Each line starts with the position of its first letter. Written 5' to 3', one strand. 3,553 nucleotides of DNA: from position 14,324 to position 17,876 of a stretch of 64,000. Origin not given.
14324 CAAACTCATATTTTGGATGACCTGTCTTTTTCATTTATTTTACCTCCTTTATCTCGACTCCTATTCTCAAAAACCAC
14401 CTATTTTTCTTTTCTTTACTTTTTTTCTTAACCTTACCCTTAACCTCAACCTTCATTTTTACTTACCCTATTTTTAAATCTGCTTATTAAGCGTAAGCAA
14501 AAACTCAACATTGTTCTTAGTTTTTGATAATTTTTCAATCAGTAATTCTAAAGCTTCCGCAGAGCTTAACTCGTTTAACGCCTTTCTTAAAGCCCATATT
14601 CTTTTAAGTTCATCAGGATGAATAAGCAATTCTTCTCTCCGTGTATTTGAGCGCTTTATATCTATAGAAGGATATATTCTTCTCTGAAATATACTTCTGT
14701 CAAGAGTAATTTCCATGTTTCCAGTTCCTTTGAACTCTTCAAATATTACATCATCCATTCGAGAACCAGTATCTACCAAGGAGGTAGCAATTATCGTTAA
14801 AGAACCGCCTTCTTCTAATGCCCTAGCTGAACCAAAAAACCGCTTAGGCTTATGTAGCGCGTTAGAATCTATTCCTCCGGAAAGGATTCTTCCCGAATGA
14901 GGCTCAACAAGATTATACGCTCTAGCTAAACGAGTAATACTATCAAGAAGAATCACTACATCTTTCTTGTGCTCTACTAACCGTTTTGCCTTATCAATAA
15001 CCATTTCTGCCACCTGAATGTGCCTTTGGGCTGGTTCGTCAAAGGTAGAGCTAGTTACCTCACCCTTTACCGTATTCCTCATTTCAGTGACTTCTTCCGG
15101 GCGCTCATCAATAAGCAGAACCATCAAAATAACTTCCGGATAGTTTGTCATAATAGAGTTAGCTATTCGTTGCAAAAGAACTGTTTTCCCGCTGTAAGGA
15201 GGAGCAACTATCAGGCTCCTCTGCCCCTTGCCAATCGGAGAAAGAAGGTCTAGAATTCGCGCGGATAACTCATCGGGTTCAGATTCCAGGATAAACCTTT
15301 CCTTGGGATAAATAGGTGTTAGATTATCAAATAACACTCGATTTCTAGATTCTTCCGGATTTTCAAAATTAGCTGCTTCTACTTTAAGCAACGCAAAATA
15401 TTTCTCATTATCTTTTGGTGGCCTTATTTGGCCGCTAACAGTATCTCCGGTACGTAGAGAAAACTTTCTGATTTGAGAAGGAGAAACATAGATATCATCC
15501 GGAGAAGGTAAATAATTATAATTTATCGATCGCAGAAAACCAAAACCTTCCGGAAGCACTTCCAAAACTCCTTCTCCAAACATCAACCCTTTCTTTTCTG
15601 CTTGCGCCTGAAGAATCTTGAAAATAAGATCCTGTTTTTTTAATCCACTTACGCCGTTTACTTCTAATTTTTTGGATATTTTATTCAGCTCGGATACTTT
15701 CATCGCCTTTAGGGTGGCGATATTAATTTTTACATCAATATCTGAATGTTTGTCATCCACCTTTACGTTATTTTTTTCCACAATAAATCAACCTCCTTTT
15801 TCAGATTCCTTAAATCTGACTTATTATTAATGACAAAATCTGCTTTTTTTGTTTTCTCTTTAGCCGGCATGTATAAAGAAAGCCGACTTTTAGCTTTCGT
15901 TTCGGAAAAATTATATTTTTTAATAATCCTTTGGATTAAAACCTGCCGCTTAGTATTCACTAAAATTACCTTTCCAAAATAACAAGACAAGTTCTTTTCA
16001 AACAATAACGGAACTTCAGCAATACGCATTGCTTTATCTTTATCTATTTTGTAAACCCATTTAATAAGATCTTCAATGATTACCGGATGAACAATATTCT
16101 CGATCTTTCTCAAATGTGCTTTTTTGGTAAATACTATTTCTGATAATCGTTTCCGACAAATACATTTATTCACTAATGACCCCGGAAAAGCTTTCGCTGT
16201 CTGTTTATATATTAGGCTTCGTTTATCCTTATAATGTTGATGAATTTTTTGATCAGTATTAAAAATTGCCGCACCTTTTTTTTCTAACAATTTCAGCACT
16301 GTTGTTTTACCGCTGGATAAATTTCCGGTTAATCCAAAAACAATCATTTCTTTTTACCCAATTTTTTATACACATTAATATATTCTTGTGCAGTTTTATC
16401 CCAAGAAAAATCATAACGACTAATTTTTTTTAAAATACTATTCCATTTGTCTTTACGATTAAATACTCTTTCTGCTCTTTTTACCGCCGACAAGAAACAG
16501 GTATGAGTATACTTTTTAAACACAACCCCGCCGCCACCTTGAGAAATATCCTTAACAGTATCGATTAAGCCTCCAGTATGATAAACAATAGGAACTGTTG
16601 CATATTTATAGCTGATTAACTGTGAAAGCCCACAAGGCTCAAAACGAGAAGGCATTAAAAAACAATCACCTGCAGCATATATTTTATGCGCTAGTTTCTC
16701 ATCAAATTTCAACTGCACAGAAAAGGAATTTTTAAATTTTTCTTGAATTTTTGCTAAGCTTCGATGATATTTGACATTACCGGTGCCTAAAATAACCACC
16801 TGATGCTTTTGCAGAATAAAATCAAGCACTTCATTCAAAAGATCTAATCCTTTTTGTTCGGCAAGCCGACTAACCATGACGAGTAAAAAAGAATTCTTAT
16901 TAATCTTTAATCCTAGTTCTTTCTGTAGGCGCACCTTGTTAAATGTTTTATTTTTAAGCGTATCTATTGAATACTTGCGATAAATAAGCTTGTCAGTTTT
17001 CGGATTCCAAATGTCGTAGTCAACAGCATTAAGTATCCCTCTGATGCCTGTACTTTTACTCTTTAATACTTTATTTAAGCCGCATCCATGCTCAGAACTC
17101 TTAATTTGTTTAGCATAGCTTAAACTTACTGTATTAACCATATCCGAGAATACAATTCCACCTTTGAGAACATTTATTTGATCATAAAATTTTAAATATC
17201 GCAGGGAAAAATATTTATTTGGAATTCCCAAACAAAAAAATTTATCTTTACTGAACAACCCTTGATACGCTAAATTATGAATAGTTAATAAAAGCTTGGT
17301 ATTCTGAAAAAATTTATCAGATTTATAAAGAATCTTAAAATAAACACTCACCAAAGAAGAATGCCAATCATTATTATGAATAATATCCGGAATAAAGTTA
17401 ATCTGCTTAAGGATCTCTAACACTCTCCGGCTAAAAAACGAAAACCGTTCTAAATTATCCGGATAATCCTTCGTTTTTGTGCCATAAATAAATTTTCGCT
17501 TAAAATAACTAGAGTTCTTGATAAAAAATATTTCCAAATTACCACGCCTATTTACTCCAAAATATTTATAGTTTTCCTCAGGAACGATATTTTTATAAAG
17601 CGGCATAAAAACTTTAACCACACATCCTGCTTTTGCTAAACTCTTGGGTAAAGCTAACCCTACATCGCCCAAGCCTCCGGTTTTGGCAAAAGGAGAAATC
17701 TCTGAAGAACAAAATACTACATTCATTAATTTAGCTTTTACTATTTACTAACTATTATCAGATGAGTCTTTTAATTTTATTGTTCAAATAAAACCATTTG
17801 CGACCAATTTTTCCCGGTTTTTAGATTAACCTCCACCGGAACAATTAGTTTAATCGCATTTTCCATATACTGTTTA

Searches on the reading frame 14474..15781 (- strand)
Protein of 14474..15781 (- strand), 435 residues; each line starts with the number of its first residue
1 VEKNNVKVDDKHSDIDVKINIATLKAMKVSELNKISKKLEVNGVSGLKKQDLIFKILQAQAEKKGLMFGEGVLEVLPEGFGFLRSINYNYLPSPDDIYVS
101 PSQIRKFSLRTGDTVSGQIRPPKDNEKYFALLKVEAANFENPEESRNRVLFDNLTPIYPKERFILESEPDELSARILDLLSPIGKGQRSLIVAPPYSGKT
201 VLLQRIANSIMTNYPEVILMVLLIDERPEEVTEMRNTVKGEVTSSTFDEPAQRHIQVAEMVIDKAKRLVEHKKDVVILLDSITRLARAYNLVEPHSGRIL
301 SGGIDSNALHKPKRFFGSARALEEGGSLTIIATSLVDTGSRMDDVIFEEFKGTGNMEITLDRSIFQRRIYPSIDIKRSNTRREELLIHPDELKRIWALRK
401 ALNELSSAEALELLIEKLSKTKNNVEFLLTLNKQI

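Call 57: search_protein_families(library=pfam, proteins=[window:14474-15781:-], max_evalue=0.00001)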
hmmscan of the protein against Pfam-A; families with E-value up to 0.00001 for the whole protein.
window:14474-15781:- (435 aa): 3 families
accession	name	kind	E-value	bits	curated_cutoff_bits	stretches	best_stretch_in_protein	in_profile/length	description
PF07497.18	Rho_RNA_bind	-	5.8e-34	116.2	27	1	70-143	2-73/73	Rho termination factor, RNA-binding domain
PF00006.31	ATP-synt_ab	-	1.5e-26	93.8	29.5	1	175-378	3-211/213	ATP synthase alpha/beta family, nucleotide-binding domain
PF07498.18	Rho_N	-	4.2e-15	55.9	24.9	1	24-65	2-43/43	Rho termination factor, N-terminal domain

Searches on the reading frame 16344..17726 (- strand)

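Call 57: search_protein_families(library=pfam, proteins=[window:16344-17726:-], max_evalue=0.00001)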
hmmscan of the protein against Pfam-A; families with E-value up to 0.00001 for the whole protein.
window:16344-17726:- (460 aa): 3 families
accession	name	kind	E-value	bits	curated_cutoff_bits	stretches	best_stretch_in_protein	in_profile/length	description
PF08323.17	Glyco_transf_5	-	7.6e-75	252.1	22.7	1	2-222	1-238/239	Starch synthase catalytic domain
PF00534.26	Glycos_transf_1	-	3.8e-12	46.5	26.4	1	274-418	10-155/172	Glycosyl transferases group 1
PF13692.12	Glyco_trans_1_4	-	3.1e-09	37.7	27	1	281-396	3-120/142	Glycosyl transferases group 1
